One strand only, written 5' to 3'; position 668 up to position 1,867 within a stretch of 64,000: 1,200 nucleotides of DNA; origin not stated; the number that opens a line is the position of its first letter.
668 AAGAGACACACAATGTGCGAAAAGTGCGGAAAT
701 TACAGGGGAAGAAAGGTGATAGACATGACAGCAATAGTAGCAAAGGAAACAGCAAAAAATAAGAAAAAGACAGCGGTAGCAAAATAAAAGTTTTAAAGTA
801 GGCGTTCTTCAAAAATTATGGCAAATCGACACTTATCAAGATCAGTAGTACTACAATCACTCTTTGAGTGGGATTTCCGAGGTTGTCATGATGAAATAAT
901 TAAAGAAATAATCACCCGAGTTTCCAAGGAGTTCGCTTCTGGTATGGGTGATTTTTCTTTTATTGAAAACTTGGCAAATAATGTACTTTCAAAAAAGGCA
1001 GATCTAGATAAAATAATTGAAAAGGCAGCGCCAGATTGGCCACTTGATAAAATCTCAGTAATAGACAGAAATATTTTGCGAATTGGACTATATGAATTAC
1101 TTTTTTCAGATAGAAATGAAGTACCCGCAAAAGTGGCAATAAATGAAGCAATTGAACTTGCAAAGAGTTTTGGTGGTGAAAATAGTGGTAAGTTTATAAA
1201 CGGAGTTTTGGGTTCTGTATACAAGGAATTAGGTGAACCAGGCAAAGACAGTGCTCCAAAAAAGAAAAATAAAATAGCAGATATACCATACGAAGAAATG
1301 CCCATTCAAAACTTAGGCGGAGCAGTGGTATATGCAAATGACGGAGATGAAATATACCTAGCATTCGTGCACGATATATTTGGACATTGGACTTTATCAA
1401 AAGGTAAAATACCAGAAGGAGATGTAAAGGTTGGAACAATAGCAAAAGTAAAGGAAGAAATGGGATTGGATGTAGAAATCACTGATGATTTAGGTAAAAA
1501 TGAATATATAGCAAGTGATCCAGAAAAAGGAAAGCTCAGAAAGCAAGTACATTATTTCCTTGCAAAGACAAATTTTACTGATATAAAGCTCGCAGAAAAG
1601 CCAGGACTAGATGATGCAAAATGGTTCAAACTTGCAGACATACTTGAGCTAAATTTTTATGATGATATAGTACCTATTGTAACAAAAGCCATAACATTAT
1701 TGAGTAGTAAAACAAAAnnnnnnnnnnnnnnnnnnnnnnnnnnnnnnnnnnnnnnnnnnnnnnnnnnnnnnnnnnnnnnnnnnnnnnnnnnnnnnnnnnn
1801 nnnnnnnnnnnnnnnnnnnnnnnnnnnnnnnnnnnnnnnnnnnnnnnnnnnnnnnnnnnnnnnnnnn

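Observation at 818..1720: NusB fused to a degenerate NUDIX domain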

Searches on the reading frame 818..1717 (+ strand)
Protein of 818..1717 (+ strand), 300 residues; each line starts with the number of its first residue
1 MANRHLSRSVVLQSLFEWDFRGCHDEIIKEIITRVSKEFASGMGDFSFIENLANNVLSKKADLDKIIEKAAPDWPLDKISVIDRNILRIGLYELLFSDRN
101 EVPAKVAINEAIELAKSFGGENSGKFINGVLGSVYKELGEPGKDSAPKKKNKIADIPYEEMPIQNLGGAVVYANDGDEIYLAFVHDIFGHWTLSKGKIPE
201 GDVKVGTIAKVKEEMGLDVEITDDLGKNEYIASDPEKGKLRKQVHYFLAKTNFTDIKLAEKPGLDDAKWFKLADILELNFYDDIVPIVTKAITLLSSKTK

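Call 3: search_protein_families(library=pfam, proteins=[window:818-1717:+], max_evalue=1)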
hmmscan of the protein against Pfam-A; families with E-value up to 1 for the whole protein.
window:818-1717:+ (300 aa): 2 families
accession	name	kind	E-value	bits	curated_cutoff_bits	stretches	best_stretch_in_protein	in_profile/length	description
PF01029.23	NusB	-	1.6e-34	119.6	23.1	1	7-136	3-133/133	NusB family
PF00293.34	NUDIX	-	7.5e-07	29.7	21.1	1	170-281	9-124/134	NUDIX domain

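Call 4: search_protein_families(library=ncbifam, proteins=[window:818-1717:+], max_evalue=1)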
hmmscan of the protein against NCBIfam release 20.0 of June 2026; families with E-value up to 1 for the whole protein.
window:818-1717:+ (300 aa): 11 families
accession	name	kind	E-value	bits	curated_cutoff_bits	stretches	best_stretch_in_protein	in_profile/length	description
TIGR01951.1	nusB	equivalog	5e-37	127.1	88.35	1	4-137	2-130/131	transcription antitermination factor NusB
NF001223.0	PRK00202.1-1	equivalog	2.2e-26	92.6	131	1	3-137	8-143/146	transcription antitermination factor NusB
NF011494.0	PRK14902.1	equivalog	2.3e-14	53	319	1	41-151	36-138/444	16S rRNA (cytosine(967)-C(5))-methyltransferase RsmB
NF001230.0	PRK00202.2-5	equivalog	1.1e-13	51.3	132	1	8-137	26-150/165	transcription antitermination factor NusB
TIGR00563.1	rsmB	equivalog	6.2e-10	38.8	269.05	1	43-152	33-137/437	16S rRNA (cytosine(967)-C(5))-methyltransferase RsmB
NF011493.0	PRK14901.1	equivalog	5.2e-09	35.4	540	1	41-149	35-138/447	16S rRNA (cytosine(967)-C(5))-methyltransferase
NF011495.0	PRK14903.1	equivalog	1.1e-05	24.5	503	1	46-135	39-120/431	16S rRNA (cytosine(967)-C(5))-methyltransferase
NF052459.1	OxoGTPPhMutT1Mycb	equivalog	3.4e-05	23.1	475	1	168-277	5-111/292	8-oxo-(d)GTP phosphatase MutT1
NF008149.0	PRK10901.1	equivalog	0.00037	19.6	375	1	37-140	38-135/434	16S rRNA (cytosine(967)-C(5))-methyltransferase RsmB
NF001936.0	PRK00714.1-3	equivalog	0.013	15.3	118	1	177-278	23-133/155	RNA pyrophosphohydrolase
NF003783.0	PRK05371.1-4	equivalog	0.066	11.5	988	1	223-298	611-687/758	Xaa-Pro dipeptidyl-peptidase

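Call 5: find_homologous_proteins(query=window:818-1717:+, max_evalue=0.00001)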
Query window:818-1717:+ (300 aa): 8000 proteins with E <= 0.00001 among 8000 candidates; the best 120 are listed.
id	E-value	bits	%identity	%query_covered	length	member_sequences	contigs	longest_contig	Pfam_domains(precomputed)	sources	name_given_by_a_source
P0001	1.1e-194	664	100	100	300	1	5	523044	PF00293.35,PF01029.24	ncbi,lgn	-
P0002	4.3e-191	652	97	100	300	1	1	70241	PF00293.35,PF01029.24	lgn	-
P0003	1.1e-189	648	97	100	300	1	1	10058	PF00293.35,PF01029.24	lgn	-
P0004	1.1e-180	618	92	100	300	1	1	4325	PF00293.35,PF01029.24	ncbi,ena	ncbi:MAG: transcription antitermination factor NusB [Patescibacteria group bacterium]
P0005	3.7e-180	616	92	100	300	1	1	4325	PF00293.35,PF01029.24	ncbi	-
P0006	6.2e-174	596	87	99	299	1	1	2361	PF00293.35,PF01029.24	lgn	-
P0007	1.0e-173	595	87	99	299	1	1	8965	PF00293.35,PF01029.24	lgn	-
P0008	2.1e-173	594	88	99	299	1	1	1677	PF00293.35,PF01029.24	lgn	-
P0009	1.2e-169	582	88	99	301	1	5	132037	PF00293.35,PF01029.24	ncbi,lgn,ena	-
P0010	4.7e-169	580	87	99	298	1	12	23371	PF00293.35,PF01029.24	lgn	-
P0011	1.3e-167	575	85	100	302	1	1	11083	PF00293.35,PF01029.24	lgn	-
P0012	8.0e-167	573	83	99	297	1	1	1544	PF01029.24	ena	-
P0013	1.1e-166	572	86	100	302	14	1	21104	PF01029.24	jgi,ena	-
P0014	1.1e-166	572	86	99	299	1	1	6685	PF00293.35,PF01029.24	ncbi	-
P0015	1.9e-166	571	86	99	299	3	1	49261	PF00293.35,PF01029.24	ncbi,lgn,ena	-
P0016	3.9e-166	570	85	99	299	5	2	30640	PF01029.24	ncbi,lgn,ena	-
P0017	6.0e-166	570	84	99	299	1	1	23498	PF00293.35,PF01029.24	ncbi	-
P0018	9.4e-166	569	84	99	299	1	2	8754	PF00293.35,PF01029.24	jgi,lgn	jgi:N utilization substance protein B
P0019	1.1e-165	569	83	99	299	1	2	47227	PF00293.35,PF01029.24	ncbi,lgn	-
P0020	1.8e-165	568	85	99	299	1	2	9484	PF00293.35,PF01029.24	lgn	-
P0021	3.1e-165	567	87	99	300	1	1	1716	PF01029.24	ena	-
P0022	4.2e-165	567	87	99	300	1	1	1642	PF01029.24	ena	-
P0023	5.6e-165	566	83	100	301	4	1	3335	PF00293.35,PF01029.24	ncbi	-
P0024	5.8e-165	566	85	99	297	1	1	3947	PF00293.35,PF01029.24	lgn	-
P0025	5.9e-165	566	84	99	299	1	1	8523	PF00293.35,PF01029.24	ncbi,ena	-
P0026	6.5e-165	566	85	99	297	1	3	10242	PF00293.35,PF01029.24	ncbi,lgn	-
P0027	8.4e-165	566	83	99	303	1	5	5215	PF00293.35,PF01029.24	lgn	-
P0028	9.9e-165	566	84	99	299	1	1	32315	PF00293.35,PF01029.24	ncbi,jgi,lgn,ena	jgi:N utilization substance protein B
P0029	1.0e-164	566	83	99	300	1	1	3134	PF00293.35,PF01029.24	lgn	-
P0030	1.2e-164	565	83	99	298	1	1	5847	PF01029.24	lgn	-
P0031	1.4e-164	565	85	99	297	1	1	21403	PF00293.35,PF01029.24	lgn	-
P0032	1.4e-164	565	83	99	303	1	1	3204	PF00293.35,PF01029.24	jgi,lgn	jgi:N utilization substance protein B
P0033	1.5e-164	565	85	100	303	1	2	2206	PF01029.24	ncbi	-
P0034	2.0e-164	565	84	99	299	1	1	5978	PF00293.35,PF01029.24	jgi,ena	-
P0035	2.1e-164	565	83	99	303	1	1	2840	PF00293.35,PF01029.24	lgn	-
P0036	2.3e-164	564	83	99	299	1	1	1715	PF00293.35,PF01029.24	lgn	-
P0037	2.5e-164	564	83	99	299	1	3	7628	PF00293.35,PF01029.24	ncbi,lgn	-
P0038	2.5e-164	564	83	99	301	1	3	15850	PF00293.35,PF01029.24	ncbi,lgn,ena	-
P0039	3.2e-164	564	84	99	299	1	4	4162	PF01029.24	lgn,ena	-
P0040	3.5e-164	564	84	99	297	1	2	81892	PF00293.35,PF01029.24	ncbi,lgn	-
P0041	4.1e-164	564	84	99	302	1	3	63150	PF01029.24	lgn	-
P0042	5.0e-164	563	84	99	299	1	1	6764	PF00293.35,PF01029.24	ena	-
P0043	5.8e-164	563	84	99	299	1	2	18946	PF01029.24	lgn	-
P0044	6.4e-164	563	83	99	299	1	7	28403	PF01029.24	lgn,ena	-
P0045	7.7e-164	563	83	99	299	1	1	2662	PF00293.35,PF01029.24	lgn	-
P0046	1.1e-163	562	84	99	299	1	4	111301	PF01029.24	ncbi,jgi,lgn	jgi:N utilization substance protein B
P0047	1.1e-163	562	83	99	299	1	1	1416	PF00293.35,PF01029.24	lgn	-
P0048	1.1e-163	562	83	99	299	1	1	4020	PF00293.35,PF01029.24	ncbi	-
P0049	1.2e-163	562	83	99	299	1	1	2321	PF01029.24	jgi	-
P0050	1.5e-163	562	82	99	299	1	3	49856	PF00293.35,PF01029.24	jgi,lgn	jgi:N utilization substance protein B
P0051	1.7e-163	562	83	99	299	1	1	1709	PF01029.24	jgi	jgi:transcription antitermination protein NusB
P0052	1.8e-163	561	83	99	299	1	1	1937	PF00293.35,PF01029.24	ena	-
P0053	2.0e-163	561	84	99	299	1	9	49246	PF01029.24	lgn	-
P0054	2.1e-163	561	82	100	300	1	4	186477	PF00293.35,PF01029.24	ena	-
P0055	2.1e-163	561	84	99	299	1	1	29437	PF00293.35,PF01029.24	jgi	-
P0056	2.3e-163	561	84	99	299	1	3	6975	PF01029.24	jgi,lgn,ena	jgi:N utilization substance protein B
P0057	2.6e-163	561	83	99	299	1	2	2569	PF00293.35,PF01029.24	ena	-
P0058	3.0e-163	561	84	99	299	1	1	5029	PF01029.24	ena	-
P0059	5.4e-163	560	82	99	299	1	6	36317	PF00293.35,PF01029.24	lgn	-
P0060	6.7e-163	560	83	99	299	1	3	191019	PF00293.35,PF01029.24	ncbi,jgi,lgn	jgi:N utilization substance protein B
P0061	7.9e-163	559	83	99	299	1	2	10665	PF01029.24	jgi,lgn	jgi:N utilization substance protein B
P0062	9.3e-163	559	83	99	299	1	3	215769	PF00293.35,PF01029.24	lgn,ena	-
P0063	1.2e-162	559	84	99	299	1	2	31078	PF01029.24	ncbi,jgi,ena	jgi:N utilization substance protein B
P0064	1.3e-162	559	83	99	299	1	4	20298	PF01029.24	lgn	-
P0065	1.5e-162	559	83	99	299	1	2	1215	PF01029.24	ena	-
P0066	3.8e-162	557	83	99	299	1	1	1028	PF00293.35,PF01029.24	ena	-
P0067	7.5e-162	556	83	99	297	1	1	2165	PF00293.35,PF01029.24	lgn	-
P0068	1.0e-161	556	83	99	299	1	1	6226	PF00293.35,PF01029.24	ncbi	-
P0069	1.1e-161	556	85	99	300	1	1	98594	PF00293.35,PF01029.24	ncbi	ncbi:MAG: transcription antitermination factor NusB [Patescibacteria group bacterium]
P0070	1.2e-161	556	82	100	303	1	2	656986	PF00293.35,PF01029.24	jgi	jgi:transcription antitermination protein NusB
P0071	1.5e-161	555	82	99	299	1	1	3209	PF01029.24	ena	-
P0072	1.7e-161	555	83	99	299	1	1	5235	PF00293.35,PF01029.24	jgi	jgi:N utilization substance protein B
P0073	2.5e-161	554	83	99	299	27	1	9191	PF01029.24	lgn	-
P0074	3.0e-161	554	81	99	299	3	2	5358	PF00293.35,PF01029.24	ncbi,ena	-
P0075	3.0e-161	554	82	99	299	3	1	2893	PF00293.35,PF01029.24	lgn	-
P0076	1.2e-160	552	81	99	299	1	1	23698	PF01029.24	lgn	-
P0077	2.8e-159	548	80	100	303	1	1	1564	PF00293.35,PF01029.24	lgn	-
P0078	3.4e-159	547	82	100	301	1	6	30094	PF00293.35,PF01029.24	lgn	-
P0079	9.9e-159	546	81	99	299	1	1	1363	PF01029.24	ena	-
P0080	1.3e-158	546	81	99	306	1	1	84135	PF00293.35,PF01029.24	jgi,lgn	jgi:N utilization substance protein B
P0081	1.7e-158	545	82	99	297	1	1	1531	PF01029.24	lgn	-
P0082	2.0e-158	545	81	99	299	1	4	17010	PF01029.24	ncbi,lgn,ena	-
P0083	5.7e-158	543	82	99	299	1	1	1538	PF00293.35,PF01029.24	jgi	jgi:N utilization substance protein B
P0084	1.0e-157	543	80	99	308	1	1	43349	PF01029.24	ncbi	-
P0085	1.8e-157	542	82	99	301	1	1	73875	PF00293.35,PF01029.24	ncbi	-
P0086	9.5e-157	539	81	100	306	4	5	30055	PF00293.35,PF01029.24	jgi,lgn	jgi:N utilization substance protein B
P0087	1.1e-156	539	81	99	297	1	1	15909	PF00293.35,PF01029.24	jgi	jgi:N utilization substance protein B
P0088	1.6e-156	539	81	99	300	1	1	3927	PF00293.35,PF01029.24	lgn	-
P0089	1.9e-156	538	80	99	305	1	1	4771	PF00293.35,PF01029.24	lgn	-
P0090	5.2e-156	537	80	99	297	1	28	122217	PF00293.35,PF01029.24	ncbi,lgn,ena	-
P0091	1.1e-155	536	80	99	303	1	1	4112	PF00293.35,PF01029.24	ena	-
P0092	1.2e-155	536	80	100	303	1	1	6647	PF01029.24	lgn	-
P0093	1.2e-155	536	80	99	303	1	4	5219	PF00293.35,PF01029.24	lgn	-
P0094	1.3e-155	536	80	99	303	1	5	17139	PF00293.35,PF01029.24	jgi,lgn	jgi:N utilization substance protein B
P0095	1.4e-155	536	82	99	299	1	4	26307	PF00293.35,PF01029.24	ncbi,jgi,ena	-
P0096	1.7e-155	535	80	99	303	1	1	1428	PF00293.35,PF01029.24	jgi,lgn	jgi:N utilization substance protein B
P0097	1.7e-155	535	81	99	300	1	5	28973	PF00293.35,PF01029.24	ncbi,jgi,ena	ncbi:MAG TPA: transcription antitermination factor NusB [Candidatus Paceibacterota bacterium]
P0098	2.2e-155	535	80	99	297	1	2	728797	PF00293.35,PF01029.24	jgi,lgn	jgi:N utilization substance protein B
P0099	2.3e-155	535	80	99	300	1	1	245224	PF00293.35,PF01029.24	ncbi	-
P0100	2.4e-155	535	80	99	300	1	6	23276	PF00293.35,PF01029.24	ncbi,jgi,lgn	jgi:N utilization substance protein B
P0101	2.8e-155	535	79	100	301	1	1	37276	PF00293.35,PF01029.24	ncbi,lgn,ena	-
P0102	5.2e-155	534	80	99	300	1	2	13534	PF00293.35,PF01029.24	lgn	-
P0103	5.4e-155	534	80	99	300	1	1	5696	PF00293.35,PF01029.24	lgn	-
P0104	6.9e-155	533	80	99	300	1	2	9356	PF00293.35,PF01029.24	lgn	-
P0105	2.3e-154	532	79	99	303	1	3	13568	PF00293.35,PF01029.24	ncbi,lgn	-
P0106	2.4e-154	532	79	100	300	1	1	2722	PF00293.35,PF01029.24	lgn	-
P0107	2.9e-154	531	80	100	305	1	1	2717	PF00293.35,PF01029.24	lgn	-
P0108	1.1e-153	529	79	99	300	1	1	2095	PF00293.35,PF01029.24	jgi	jgi:N utilization substance protein B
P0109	1.5e-153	529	79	99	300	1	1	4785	PF00293.35,PF01029.24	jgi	jgi:N utilization substance protein B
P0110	1.7e-153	529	79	99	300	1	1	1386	PF00293.35,PF01029.24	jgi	jgi:N utilization substance protein B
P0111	1.8e-153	529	79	99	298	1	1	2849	PF00293.35,PF01029.24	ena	-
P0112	3.0e-153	528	79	100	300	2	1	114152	PF00293.35,PF01029.24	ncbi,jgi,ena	jgi:N utilization substance protein B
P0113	3.2e-153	528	78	99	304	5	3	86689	PF00293.35,PF01029.24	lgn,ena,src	-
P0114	4.1e-153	528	79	98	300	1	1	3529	PF00293.35,PF01029.24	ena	-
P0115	5.3e-153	527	79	100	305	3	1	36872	PF00293.35,PF01029.24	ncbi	-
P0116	6.8e-153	527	79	99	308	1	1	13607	PF00293.35,PF01029.24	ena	-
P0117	6.8e-153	527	78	99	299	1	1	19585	PF00293.35,PF01029.24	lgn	-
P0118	6.8e-153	527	80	99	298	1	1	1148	PF00293.35,PF01029.24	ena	-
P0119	7.6e-153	527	78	100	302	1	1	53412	PF00293.35,PF01029.24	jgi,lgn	-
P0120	1.5e-152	526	78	100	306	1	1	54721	PF00293.35,PF01029.24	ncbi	-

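Call 22: predict_structure(alignment_id=A1)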
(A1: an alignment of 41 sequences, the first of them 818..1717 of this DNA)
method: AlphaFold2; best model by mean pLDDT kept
length: 300 residues; sequences in the alignment: 41
mean_pLDDT: 91.1   pTM: 0.66
mean pLDDT of the five models: 91.1, 90.2, 90.0, 89.6, 89.6
residues with pLDDT >= 90: 232; 70-90: 48; 50-70: 10; < 50: 10
segments of 3 or more residues with pLDDT < 50: 143-152
pLDDT, mean of each block of 10 residues (from residue 1): 86 97 92 93 84 96 93 94 98 90 94 97 97 85 45 70 96 97 93 94 97 98 96 86 97 96 92 94 95 92
secondary structure, 60 per line:
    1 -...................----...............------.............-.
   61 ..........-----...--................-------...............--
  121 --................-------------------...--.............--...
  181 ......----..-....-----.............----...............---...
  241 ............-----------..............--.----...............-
elements in order: H2-20 H25-39 H46-58 H60-70 H81-96 H104-118 H123-138 E163-175 E178-186 E194-197 H203-215 E220-234 E238-252 E264-271 H272-277 H285-299
